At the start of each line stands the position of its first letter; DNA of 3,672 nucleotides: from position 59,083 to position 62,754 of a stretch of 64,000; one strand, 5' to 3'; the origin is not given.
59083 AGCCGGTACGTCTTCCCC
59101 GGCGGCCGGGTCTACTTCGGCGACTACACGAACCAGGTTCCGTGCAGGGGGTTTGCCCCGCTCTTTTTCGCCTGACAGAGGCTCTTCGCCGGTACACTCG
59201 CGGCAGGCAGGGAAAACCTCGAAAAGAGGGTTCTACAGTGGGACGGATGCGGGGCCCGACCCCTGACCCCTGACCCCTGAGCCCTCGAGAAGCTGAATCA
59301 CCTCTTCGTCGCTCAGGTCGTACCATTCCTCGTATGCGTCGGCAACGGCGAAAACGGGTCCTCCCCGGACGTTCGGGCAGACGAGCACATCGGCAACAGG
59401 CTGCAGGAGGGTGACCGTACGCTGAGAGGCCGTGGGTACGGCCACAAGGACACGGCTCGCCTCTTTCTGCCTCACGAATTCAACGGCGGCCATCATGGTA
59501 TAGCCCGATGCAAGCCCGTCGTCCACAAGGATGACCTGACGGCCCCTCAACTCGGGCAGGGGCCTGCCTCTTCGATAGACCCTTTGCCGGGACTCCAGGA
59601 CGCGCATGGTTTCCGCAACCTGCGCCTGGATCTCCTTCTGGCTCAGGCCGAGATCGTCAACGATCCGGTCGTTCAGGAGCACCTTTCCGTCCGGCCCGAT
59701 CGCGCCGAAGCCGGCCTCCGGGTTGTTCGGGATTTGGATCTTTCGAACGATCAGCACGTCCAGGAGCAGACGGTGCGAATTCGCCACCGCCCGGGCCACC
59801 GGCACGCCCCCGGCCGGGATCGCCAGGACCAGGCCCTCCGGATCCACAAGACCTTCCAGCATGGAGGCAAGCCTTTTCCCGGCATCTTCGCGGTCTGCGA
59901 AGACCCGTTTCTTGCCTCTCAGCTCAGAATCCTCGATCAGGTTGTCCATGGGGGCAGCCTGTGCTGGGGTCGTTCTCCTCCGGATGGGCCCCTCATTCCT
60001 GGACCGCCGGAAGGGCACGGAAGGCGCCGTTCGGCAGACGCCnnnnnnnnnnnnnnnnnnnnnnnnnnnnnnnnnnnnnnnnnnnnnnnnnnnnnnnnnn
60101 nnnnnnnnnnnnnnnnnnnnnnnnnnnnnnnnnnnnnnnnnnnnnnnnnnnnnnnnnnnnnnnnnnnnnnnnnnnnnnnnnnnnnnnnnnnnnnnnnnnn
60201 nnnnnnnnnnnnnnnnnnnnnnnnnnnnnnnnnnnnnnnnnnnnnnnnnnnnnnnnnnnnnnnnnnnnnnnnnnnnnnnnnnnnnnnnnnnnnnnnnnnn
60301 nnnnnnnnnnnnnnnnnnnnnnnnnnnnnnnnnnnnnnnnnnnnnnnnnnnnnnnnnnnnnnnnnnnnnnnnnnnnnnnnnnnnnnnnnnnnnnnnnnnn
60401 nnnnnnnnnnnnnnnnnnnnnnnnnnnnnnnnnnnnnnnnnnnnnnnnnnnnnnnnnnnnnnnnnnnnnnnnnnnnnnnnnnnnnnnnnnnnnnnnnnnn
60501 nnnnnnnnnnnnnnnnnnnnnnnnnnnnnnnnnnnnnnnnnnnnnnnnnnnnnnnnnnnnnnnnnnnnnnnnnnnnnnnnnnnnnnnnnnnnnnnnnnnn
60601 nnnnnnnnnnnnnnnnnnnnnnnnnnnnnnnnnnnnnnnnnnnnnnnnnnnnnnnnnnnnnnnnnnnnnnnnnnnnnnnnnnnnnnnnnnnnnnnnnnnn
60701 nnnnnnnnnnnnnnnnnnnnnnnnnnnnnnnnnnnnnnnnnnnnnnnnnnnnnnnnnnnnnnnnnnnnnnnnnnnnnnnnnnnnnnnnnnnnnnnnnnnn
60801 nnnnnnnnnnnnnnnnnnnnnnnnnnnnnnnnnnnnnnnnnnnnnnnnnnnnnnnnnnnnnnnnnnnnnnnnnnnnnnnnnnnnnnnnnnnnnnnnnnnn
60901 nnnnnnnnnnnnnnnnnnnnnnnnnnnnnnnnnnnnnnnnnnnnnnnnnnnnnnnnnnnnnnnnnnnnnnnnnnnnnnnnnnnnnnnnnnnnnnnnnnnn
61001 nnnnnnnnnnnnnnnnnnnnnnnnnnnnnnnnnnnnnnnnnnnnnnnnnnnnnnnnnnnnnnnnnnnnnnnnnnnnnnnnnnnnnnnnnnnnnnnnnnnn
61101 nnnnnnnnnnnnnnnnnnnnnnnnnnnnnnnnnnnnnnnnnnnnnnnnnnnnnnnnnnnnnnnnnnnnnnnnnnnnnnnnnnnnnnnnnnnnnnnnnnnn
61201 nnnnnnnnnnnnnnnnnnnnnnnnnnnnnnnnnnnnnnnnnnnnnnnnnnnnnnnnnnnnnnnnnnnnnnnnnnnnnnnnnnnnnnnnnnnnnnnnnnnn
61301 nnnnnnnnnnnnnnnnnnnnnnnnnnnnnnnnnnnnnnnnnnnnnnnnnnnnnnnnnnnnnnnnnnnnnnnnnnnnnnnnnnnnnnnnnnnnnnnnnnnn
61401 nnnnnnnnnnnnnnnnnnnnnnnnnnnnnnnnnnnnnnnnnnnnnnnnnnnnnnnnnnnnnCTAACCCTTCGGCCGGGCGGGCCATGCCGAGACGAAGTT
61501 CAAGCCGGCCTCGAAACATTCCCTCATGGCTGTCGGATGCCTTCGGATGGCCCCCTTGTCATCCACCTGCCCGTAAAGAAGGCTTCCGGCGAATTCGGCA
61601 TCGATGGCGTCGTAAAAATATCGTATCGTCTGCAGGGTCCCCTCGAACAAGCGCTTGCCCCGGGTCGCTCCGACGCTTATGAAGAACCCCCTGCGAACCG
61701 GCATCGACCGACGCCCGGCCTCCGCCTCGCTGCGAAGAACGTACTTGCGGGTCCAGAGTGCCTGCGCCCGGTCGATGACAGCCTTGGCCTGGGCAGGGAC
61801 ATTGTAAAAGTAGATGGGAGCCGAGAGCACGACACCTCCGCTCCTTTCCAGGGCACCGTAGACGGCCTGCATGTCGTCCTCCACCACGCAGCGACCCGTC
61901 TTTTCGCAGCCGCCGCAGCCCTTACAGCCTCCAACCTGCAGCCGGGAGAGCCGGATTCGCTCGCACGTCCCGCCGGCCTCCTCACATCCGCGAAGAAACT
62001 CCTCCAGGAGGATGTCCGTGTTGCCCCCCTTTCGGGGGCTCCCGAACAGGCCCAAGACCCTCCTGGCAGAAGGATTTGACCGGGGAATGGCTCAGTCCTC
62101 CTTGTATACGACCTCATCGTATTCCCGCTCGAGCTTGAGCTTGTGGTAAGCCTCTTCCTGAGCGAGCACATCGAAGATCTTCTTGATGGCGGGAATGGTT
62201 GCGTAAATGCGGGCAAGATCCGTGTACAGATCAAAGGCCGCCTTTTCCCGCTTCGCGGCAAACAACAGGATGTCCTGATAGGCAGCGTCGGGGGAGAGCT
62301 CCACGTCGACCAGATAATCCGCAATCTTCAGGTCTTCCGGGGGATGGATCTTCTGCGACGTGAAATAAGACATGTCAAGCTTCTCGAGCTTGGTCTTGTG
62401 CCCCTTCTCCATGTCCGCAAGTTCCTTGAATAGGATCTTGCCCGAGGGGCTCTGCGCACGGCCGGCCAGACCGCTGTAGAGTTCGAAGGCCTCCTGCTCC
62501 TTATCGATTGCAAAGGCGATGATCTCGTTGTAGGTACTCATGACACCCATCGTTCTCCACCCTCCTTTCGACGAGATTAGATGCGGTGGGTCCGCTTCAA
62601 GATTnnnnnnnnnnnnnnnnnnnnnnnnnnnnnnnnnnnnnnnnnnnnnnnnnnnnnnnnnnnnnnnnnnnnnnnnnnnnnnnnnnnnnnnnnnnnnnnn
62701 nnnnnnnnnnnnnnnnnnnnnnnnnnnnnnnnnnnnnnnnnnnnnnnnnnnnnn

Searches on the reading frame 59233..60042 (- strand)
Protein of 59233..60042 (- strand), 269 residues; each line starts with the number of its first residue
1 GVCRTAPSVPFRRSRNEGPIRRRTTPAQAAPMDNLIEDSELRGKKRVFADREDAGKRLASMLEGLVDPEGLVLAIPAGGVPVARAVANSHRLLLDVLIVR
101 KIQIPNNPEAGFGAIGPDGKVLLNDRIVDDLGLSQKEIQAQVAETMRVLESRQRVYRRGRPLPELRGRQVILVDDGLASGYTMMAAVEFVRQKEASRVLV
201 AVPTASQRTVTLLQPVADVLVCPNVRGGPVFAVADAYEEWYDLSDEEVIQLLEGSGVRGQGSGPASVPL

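Call 42: search_protein_families(library=pfam, proteins=[window:59233-60042:-], max_evalue=0.000001)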
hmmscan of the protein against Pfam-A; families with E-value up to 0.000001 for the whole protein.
window:59233-60042:- (269 aa): 1 family
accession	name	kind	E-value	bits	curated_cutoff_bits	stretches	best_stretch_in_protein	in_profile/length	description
PF00156.33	Pribosyltran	-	1.6e-11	44.2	26.3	1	71-205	32-125/158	Phosphoribosyl transferase domain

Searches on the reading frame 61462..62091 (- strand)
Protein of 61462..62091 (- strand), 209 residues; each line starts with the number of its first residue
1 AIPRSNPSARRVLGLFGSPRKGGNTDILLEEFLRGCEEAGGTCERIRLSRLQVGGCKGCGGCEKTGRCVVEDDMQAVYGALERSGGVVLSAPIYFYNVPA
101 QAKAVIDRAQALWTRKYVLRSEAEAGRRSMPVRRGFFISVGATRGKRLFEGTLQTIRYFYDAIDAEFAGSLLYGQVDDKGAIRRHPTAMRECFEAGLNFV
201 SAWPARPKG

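Call 42: search_protein_families(library=pfam, proteins=[window:61462-62091:-], max_evalue=0.000001)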
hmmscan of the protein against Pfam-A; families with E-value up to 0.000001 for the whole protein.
window:61462-62091:- (209 aa): 2 families
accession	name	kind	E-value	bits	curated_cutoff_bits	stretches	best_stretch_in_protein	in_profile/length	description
PF03358.20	FMN_red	-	2.3e-19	69.9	24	1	11-124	2-115/152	NADPH-dependent FMN reductase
PF02525.22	Flavodoxin_2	-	4.5e-08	33.5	27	1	11-124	2-116/198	Flavodoxin-like fold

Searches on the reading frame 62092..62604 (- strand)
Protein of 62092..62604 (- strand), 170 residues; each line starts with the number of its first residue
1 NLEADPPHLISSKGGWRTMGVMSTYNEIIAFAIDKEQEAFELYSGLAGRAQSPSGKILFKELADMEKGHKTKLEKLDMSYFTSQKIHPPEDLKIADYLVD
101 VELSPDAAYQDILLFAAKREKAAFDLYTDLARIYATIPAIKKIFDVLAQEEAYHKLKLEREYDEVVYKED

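Call 42: search_protein_families(library=pfam, proteins=[window:62092-62604:-], max_evalue=0.000001)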
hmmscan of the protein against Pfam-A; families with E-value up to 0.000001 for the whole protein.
window:62092-62604:- (170 aa): 1 family
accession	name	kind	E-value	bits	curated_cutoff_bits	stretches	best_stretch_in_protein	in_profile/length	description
PF02915.23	Rubrerythrin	-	1.6e-14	54.9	22.8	0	27-85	1-61/137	Rubrerythrin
